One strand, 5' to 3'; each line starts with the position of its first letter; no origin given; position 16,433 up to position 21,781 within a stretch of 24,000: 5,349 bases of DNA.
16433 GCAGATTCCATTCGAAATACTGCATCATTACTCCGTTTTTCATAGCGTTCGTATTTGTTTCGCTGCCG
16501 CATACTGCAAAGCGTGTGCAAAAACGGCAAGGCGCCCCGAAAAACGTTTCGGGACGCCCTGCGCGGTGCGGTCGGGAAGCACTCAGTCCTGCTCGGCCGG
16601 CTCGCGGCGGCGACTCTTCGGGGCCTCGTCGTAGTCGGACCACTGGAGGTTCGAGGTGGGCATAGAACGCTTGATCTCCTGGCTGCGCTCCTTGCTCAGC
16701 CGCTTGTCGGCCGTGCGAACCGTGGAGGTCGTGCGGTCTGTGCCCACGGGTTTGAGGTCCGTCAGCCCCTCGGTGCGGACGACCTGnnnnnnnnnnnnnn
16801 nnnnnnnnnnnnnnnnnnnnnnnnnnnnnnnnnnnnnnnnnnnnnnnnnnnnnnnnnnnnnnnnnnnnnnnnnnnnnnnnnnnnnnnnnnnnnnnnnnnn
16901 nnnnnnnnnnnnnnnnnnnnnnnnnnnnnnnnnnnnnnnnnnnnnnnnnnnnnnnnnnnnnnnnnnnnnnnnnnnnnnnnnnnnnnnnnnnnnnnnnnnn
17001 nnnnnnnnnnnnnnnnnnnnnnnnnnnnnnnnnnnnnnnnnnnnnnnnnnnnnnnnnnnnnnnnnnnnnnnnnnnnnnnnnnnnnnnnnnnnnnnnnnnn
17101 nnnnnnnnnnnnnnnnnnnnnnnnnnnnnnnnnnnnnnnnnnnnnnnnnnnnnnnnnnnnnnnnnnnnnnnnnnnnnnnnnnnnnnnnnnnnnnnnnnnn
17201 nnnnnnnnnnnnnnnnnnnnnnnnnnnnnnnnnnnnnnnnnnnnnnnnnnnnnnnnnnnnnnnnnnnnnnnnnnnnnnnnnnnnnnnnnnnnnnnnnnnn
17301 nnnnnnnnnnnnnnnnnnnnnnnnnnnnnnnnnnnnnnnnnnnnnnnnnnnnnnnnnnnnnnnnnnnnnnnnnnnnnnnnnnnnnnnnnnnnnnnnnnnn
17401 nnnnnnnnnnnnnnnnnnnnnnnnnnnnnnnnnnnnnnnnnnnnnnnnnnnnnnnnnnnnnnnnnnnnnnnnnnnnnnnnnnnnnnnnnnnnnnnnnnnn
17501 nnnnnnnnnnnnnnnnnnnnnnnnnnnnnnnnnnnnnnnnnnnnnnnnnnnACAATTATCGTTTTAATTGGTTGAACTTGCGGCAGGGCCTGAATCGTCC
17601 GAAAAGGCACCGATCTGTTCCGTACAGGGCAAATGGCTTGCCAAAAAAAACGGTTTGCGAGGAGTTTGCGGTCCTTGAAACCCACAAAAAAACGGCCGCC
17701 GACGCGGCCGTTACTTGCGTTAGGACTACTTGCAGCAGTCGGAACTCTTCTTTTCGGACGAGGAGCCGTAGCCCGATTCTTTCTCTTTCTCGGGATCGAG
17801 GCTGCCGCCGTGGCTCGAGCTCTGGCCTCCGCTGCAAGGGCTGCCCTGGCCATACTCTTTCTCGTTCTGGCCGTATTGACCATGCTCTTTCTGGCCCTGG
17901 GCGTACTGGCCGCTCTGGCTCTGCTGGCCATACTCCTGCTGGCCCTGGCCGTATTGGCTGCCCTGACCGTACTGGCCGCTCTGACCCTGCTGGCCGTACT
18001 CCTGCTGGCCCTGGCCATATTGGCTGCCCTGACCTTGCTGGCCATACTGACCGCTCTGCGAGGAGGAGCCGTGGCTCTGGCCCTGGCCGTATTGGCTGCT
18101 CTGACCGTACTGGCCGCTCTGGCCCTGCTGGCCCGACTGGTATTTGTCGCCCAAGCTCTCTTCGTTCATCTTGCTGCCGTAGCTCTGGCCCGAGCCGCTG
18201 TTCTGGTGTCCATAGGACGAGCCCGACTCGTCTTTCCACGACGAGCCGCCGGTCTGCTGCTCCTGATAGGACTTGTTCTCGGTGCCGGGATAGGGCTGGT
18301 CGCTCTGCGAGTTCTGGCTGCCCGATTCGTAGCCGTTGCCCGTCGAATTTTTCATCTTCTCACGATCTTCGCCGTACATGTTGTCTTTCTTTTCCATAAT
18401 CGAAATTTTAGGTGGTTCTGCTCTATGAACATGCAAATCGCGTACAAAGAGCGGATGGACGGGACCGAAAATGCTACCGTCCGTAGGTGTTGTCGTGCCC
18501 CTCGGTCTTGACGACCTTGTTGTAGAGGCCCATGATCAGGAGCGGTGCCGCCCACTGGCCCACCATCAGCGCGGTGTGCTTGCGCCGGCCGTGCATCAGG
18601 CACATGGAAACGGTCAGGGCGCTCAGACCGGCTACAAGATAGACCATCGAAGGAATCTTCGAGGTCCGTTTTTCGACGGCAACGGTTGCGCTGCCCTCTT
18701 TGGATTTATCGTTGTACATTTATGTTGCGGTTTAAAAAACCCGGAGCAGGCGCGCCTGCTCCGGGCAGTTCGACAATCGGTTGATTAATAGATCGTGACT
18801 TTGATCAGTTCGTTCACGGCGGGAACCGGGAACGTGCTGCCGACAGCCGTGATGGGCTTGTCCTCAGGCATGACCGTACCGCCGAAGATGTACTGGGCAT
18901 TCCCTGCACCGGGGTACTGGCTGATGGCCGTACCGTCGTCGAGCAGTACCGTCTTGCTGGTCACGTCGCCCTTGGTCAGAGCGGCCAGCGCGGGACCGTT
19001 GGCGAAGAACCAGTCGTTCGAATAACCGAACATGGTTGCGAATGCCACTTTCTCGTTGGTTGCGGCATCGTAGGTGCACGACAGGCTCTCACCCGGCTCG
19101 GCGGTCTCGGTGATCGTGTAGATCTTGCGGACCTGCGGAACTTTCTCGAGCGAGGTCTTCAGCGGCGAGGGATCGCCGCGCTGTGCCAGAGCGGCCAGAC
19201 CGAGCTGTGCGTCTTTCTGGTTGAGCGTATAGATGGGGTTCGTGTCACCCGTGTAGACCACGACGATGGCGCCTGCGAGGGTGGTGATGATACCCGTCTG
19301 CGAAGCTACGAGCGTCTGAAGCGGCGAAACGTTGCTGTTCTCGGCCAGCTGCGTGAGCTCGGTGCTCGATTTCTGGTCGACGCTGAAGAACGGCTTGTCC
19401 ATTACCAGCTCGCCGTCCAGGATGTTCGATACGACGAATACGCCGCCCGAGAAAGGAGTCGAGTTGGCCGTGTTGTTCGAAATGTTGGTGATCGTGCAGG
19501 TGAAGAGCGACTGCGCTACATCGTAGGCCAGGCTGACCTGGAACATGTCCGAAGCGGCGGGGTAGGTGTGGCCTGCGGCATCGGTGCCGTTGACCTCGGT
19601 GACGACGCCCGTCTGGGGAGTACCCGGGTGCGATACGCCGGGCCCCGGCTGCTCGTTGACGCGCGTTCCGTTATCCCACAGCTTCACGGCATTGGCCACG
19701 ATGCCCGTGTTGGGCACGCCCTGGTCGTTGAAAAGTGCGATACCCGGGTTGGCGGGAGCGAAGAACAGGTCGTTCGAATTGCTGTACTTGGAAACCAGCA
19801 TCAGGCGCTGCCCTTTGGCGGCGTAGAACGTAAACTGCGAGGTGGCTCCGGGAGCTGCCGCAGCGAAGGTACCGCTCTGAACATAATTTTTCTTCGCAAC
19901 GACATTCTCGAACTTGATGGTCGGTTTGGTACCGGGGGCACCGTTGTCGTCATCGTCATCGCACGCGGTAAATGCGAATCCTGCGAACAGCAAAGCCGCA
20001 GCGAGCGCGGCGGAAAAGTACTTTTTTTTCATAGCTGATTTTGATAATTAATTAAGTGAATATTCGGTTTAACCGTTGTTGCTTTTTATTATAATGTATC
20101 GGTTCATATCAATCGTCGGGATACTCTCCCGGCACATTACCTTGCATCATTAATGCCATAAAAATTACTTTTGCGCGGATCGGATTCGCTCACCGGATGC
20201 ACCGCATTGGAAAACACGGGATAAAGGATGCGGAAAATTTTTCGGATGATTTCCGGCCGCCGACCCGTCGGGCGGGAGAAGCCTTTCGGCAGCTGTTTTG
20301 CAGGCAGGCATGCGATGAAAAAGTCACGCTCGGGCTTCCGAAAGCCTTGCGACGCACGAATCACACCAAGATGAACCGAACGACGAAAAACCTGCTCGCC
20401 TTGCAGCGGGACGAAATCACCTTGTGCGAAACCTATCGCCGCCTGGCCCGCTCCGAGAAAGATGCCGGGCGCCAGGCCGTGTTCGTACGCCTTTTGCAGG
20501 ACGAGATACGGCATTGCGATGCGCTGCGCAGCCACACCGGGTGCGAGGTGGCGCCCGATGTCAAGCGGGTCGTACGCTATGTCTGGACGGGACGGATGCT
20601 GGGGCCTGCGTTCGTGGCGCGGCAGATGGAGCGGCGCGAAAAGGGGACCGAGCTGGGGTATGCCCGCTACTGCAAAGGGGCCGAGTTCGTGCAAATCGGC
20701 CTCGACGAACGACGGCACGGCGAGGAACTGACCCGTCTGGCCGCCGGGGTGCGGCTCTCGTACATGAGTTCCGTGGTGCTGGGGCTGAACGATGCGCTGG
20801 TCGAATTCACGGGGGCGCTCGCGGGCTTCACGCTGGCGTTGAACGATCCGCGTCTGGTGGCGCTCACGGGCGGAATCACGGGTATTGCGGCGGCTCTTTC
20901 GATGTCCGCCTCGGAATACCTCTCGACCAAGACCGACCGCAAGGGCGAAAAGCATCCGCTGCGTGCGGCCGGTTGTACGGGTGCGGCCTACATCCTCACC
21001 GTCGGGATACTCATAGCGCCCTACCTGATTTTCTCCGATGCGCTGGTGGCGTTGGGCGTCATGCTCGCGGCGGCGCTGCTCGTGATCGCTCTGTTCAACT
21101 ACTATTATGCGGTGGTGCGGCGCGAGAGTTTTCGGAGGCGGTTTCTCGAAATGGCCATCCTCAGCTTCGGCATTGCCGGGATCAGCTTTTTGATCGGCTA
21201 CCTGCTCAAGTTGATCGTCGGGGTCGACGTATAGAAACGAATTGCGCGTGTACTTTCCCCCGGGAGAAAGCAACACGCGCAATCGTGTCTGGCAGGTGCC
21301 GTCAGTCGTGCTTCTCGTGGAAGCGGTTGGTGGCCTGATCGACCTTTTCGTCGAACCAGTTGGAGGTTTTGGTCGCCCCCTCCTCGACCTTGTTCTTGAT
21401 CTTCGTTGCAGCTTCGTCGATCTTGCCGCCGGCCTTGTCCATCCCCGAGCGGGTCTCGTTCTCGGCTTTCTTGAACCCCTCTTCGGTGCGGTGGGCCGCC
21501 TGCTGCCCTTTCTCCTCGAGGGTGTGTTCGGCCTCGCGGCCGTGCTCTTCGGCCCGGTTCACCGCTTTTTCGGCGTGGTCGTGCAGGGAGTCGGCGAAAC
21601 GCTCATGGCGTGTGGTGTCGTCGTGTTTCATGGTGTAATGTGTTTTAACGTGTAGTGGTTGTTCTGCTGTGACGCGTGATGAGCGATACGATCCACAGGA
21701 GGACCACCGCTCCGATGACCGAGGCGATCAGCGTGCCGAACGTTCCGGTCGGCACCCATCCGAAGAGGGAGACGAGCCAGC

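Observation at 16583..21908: Island of individually terminated general-stress / desiccation-type genes in a Bacteroidota genome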

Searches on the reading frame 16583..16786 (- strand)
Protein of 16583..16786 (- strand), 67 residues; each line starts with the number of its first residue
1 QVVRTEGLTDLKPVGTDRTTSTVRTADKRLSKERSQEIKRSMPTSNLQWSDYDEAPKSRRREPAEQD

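Call 62: search_protein_families(library=pfam, proteins=[window:16583-16786:-], max_evalue=5)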
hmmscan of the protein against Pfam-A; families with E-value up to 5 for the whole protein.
window:16583-16786:- (67 aa): 0 families

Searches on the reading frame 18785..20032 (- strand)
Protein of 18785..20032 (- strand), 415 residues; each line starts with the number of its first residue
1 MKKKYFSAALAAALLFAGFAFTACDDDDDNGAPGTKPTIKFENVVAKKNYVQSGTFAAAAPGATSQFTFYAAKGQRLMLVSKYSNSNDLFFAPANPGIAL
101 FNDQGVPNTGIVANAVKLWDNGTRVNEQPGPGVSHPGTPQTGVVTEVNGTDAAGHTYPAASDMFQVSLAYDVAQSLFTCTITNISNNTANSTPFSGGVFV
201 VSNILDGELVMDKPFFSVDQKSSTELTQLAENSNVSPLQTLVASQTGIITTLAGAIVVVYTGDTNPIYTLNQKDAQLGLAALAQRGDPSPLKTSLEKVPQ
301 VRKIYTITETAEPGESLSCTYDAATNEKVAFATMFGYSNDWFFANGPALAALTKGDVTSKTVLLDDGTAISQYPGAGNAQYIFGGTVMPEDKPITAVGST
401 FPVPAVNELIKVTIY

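Call 4: search_protein_families(library=pfam, proteins=[window:18785-20032:-], max_evalue=0.01)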
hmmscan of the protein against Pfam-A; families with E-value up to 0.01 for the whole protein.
window:18785-20032:- (415 aa): 0 families

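Call 5: search_protein_families(library=ncbifam, proteins=[window:18785-20032:-], max_evalue=0.01)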
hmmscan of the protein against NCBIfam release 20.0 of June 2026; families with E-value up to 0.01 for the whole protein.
window:18785-20032:- (415 aa): 1 family
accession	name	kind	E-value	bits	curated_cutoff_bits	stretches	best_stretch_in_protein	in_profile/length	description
NF038123.1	NF038123_dom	domain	4.4e-51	173.9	40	2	177-413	3-206/206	spondin domain-containing protein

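Call 62: search_protein_families(library=pfam, proteins=[window:18785-20032:-], max_evalue=5)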
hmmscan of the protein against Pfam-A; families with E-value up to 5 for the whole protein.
window:18785-20032:- (415 aa): 0 families

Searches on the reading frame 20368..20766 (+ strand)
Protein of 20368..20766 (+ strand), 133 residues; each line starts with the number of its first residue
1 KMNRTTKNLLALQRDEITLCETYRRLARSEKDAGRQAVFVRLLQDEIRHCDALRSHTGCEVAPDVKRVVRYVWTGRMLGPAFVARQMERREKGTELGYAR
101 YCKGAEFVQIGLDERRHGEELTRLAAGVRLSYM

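Call 62: search_protein_families(library=pfam, proteins=[window:20368-20766:+], max_evalue=5)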
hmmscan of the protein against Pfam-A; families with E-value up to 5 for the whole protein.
window:20368-20766:+ (133 aa): 1 family
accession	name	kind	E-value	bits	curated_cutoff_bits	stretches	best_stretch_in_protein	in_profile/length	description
PF02915.23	Rubrerythrin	-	0.014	16.2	22.8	1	15-55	95-135/137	Rubrerythrin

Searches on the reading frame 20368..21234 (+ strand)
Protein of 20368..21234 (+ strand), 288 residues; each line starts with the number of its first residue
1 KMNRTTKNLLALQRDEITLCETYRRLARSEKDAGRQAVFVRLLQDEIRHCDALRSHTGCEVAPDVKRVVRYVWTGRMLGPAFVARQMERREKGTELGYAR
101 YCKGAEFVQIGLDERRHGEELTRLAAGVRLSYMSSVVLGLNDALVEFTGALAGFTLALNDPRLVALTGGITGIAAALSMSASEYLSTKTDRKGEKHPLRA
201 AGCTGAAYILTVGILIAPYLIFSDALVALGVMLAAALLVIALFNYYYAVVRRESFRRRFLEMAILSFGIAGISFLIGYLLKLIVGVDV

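Call 4: search_protein_families(library=pfam, proteins=[window:20368-21234:+], max_evalue=0.01)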
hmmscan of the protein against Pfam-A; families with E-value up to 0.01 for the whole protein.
window:20368-21234:+ (288 aa): 1 family
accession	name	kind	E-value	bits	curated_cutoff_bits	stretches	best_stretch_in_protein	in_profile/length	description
PF01988.24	VIT1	-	2.4e-15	57.4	28.1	2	134-194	2-63/214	VIT family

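Call 5: search_protein_families(library=ncbifam, proteins=[window:20368-21234:+], max_evalue=0.01)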
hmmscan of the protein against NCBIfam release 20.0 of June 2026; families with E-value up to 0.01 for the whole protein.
window:20368-21234:+ (288 aa): 0 families

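Call 56: find_related_loci(query=window:20368-21234:+, collection=metagenome_contigs, flank=8000)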
Query window:20368-21234:+ (288 aa) in metagenome_contigs; peptide patterns used: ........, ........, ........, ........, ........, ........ (x = any residue, [..] = any of these).
270 stretches matched a pattern; 115 encode a relative of the query (tblastn E <= 1e-3); the best 80 are kept; 80 distinct loci.
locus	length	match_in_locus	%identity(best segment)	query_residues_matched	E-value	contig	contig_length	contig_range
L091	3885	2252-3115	72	1-288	6e-137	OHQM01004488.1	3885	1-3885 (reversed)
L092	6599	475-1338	72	1-288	9e-134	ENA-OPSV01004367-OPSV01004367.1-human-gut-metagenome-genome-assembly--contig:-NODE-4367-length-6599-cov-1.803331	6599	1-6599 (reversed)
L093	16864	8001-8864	71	1-288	2e-133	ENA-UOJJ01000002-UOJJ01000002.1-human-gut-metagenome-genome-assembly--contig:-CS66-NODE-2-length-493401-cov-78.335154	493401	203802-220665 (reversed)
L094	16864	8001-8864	71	1-288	3e-133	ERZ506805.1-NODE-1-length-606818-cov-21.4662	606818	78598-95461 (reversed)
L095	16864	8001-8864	71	1-288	4e-133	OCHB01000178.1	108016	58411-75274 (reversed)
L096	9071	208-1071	71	1-288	4e-133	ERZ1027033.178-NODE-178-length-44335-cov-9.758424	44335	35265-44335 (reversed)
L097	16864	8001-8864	71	1-288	6e-133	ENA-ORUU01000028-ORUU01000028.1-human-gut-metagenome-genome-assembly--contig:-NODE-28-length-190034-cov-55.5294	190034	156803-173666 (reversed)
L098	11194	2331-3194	71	1-288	2e-132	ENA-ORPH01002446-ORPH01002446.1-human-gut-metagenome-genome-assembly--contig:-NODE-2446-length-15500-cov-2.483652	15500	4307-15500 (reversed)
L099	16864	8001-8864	71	1-288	4e-132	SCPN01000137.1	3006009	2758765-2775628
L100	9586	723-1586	71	1-288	4e-132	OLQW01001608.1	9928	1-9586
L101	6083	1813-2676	70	1-288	5e-132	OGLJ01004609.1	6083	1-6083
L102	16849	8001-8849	73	6-288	8e-132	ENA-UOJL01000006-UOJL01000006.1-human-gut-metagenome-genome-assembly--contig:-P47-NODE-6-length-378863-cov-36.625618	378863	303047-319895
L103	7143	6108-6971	70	1-288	1e-131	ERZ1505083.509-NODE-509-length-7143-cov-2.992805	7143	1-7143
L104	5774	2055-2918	70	1-288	3e-132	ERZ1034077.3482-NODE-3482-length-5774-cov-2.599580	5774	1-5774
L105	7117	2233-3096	70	1-288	7e-132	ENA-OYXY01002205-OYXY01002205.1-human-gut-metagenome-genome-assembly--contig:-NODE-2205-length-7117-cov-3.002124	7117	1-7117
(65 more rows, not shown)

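Call 61: search_solved_structures(query=window:20368-21234:+, max_evalue=0.01)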
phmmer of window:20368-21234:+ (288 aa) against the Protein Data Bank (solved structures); distinct sequences matched with E-value up to 0.01: 0.

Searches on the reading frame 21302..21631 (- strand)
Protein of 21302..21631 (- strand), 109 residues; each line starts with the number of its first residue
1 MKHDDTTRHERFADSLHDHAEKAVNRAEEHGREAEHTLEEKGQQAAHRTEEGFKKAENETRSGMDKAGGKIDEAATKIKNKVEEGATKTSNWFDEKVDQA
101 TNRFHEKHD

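Call 4: search_protein_families(library=pfam, proteins=[window:21302-21631:-], max_evalue=0.01)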
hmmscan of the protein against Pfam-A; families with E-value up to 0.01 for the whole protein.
window:21302-21631:- (109 aa): 3 families
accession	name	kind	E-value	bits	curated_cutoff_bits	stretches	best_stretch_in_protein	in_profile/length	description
PF05597.16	Phasin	-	0.00067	20.2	28.8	1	23-104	25-99/126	Poly(hydroxyalcanoate) granule associated protein (phasin)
PF01442.23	Apolipoprotein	-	0.0014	18.8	90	1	14-104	73-163/190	Apolipoprotein A1/A4/E domain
PF22699.1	GMIP-like_FCH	-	0.0067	16.2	27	1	15-107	139-226/283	GEM-interacting protein-like, FCH domain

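Call 5: search_protein_families(library=ncbifam, proteins=[window:21302-21631:-], max_evalue=0.01)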
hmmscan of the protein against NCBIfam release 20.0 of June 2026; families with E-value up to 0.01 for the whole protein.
window:21302-21631:- (109 aa): 1 family
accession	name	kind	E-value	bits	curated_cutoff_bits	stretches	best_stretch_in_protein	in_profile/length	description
NF047982.1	T4SS_WalE1_fam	subfamily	0.0043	16.1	90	1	49-103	91-145/486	actin-bundling T4SS effector WalE1 family protein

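Call 39: find_homologous_proteins(query=window:21302-21631:-)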
Query window:21302-21631:-: 4 candidates shared short words with the query, none scored E <= 0.001.

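Call 49: search_protein_representatives(protein=window:21302-21631:-)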
Query: 109 residues. Proteins with E-value up to 0.001 (for the whole library): 13; up to 1e-10: 3; up to 1e-30: 0. The best 13 are listed.
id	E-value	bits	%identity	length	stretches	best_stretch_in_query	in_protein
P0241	4.3e-12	62.6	40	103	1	14-107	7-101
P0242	4.8e-11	59.2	41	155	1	11-108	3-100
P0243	1.0e-10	58.2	39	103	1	20-107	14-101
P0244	1.5e-10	57.7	47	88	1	14-86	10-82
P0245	1.8e-10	57.4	23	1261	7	26-89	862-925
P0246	8.7e-06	42.4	49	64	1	55-107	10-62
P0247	1.5e-05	41.6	32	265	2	16-101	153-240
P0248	2.0e-05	41.2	33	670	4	21-94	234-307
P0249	3.2e-05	40.6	36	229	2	44-93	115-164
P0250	3.6e-05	40.4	48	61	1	56-107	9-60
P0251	1.9e-04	38.0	32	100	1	37-104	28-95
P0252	5.7e-04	36.5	33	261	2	46-106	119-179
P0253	8.4e-04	36.0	43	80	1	49-104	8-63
